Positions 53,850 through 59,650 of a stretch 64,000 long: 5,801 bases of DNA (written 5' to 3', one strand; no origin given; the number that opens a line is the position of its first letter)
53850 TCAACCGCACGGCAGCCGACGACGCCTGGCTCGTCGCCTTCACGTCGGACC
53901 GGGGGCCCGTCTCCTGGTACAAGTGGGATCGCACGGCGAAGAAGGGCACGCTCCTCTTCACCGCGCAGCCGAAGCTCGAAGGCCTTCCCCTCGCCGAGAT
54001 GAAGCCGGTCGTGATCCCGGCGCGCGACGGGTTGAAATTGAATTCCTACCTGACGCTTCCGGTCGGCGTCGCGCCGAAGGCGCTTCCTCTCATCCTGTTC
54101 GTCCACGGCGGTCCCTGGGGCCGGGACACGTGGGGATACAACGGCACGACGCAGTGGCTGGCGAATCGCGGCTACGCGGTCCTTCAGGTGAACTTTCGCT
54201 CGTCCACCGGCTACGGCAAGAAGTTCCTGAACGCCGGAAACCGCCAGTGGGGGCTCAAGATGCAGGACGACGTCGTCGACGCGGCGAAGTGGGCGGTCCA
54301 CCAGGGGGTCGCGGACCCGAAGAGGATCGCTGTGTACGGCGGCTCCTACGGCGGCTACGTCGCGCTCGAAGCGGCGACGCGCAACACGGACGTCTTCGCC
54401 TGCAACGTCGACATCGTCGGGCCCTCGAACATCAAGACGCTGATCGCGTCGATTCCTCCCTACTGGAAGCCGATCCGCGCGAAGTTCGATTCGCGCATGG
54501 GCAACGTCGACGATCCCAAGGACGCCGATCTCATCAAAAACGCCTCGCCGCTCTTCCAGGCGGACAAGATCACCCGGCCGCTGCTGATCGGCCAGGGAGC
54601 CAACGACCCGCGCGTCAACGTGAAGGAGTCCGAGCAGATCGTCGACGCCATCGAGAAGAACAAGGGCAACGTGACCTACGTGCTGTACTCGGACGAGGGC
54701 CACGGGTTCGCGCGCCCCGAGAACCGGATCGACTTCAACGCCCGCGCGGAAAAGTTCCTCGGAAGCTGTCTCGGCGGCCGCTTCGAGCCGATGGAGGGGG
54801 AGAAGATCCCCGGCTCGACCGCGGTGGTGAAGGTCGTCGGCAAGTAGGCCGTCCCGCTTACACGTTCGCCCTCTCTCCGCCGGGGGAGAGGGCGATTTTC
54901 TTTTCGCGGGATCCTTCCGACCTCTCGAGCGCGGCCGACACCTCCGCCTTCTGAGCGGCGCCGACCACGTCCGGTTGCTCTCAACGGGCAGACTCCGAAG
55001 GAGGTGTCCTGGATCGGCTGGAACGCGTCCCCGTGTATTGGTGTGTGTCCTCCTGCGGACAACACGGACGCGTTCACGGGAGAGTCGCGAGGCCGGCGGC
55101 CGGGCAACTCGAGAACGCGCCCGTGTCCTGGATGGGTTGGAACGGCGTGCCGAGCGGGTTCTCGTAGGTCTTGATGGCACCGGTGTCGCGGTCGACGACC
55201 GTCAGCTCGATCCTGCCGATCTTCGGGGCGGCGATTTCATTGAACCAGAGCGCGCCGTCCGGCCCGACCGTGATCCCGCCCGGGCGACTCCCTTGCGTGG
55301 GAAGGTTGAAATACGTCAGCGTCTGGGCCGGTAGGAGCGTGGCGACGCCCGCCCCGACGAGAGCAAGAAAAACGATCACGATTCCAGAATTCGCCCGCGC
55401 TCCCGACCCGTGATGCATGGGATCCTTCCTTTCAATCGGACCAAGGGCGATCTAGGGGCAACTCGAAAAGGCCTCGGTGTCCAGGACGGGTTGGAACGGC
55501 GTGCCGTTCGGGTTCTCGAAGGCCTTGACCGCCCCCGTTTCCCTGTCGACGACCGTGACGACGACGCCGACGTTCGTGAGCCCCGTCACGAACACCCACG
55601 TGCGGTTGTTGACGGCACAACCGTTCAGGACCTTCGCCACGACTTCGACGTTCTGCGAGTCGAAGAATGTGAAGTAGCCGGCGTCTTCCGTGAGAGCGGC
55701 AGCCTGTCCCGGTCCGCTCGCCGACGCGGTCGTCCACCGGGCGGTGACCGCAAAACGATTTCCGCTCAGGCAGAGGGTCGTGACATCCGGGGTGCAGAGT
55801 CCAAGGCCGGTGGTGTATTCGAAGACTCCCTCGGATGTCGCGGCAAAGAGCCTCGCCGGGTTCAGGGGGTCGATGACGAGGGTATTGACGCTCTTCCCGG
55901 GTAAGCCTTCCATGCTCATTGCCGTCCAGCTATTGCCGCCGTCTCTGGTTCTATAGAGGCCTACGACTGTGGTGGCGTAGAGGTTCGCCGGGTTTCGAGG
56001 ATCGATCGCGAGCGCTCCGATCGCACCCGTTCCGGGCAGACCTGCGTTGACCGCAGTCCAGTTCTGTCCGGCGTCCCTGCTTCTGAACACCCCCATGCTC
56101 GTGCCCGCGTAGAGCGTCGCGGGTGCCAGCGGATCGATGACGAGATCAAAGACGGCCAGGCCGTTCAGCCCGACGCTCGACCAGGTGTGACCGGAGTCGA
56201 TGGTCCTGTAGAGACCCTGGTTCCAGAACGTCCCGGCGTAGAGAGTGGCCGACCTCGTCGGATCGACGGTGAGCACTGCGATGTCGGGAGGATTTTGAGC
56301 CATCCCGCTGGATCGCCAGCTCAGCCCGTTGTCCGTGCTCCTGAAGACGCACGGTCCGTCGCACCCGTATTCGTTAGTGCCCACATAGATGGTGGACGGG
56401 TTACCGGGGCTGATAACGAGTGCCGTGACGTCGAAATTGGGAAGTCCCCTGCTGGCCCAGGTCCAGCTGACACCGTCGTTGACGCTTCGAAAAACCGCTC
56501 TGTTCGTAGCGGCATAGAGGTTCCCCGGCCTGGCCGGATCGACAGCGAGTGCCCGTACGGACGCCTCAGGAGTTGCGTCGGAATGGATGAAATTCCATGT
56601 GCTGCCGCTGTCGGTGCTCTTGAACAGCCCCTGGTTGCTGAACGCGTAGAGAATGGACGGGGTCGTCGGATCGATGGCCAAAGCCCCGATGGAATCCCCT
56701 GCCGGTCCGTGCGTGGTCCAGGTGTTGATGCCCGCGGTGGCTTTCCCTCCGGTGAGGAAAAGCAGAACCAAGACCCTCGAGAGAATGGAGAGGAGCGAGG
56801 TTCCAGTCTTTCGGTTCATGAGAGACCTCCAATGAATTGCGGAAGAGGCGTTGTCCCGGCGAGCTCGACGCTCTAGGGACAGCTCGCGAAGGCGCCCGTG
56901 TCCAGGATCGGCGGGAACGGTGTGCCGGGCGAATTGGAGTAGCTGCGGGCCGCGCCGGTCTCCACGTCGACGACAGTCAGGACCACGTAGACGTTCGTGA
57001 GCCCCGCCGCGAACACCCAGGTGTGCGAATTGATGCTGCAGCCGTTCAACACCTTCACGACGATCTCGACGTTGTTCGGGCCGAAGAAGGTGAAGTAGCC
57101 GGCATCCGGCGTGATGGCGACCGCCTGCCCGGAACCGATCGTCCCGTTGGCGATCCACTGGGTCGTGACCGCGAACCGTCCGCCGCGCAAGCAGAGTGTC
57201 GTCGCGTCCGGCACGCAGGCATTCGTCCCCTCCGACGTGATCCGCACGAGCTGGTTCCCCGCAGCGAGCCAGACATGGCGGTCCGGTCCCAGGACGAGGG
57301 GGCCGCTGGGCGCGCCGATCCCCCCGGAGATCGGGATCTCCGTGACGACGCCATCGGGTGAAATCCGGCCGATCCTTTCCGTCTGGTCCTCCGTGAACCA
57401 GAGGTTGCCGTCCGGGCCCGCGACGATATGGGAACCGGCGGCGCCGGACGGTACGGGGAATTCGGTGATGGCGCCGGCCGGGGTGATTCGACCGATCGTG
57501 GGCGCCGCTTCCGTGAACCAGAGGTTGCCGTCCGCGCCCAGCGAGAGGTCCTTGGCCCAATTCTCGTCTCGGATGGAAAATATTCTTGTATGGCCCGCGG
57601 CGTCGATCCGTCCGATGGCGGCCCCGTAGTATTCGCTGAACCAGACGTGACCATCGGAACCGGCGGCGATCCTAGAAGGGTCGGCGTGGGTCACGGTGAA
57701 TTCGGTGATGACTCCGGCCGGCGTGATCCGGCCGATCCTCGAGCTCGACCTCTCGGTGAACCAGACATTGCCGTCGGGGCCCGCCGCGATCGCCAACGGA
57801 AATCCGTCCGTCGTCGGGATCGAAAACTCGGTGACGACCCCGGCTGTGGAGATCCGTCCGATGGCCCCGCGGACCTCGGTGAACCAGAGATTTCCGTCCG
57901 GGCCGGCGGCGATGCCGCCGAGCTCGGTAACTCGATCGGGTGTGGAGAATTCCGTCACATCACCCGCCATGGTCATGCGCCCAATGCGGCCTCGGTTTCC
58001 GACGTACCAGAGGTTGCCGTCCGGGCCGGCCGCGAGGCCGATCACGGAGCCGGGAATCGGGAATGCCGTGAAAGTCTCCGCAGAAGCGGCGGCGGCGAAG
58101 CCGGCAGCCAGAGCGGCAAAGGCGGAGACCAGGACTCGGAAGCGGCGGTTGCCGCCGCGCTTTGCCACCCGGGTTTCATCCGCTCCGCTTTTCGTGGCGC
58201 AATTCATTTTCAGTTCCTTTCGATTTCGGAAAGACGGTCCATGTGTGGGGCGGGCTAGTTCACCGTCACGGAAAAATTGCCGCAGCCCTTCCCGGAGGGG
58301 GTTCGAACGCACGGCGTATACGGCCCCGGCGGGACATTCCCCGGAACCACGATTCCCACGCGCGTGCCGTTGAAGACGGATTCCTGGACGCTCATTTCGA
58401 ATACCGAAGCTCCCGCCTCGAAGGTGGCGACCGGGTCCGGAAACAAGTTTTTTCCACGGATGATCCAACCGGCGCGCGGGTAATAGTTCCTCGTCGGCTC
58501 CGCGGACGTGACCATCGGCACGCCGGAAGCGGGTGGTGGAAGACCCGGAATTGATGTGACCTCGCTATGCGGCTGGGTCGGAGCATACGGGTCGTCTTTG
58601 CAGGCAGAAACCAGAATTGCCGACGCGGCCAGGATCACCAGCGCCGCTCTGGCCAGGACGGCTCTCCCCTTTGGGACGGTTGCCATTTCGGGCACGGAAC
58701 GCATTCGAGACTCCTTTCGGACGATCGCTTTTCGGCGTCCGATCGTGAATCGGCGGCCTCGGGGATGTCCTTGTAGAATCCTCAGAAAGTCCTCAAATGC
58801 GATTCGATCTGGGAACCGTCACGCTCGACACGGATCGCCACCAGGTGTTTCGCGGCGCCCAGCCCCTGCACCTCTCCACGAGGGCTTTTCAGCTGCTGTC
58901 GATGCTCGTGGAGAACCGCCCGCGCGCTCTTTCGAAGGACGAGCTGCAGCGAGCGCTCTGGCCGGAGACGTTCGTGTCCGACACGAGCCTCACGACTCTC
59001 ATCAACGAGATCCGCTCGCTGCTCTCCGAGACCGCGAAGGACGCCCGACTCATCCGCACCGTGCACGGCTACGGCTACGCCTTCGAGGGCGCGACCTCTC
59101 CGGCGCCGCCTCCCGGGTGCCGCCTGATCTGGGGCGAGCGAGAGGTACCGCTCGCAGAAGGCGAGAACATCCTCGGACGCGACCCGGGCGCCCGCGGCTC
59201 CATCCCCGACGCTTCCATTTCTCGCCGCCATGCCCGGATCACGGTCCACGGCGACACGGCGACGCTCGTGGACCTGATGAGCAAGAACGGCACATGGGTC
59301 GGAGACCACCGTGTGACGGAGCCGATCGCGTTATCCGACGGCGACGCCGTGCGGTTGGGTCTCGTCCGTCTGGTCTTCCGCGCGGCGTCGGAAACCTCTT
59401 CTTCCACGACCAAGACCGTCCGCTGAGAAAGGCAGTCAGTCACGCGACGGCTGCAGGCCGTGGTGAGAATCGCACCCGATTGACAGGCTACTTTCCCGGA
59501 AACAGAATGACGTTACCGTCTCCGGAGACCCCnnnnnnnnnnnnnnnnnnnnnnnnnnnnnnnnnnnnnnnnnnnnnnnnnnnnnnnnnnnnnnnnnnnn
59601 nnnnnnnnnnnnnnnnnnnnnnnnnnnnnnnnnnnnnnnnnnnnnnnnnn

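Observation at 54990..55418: Truncated paralog and DNA-level remnant of the C-terminal module next to the full-length copies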

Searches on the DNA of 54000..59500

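Call 47: search_rna_families(source=window, start=54000, end=59500, threshold=evalue, max_evalue=1)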
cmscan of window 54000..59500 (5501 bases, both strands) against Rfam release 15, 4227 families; matches with E-value up to 1: 1.
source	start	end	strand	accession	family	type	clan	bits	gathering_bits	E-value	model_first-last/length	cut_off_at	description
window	59400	59464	-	RF01547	TB6Cs1H3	Gene; snRNA; snoRNA; HACA-box;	-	25.6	40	0.055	1-64/64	no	Trypanosomatid snoRNA TB6Cs1H3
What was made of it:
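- Tried and rejected: Rfam finds nothing in 54000-59500 apart from one sub-threshold match (E=0.055) at 59400-59464, outside the finding (call 47).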
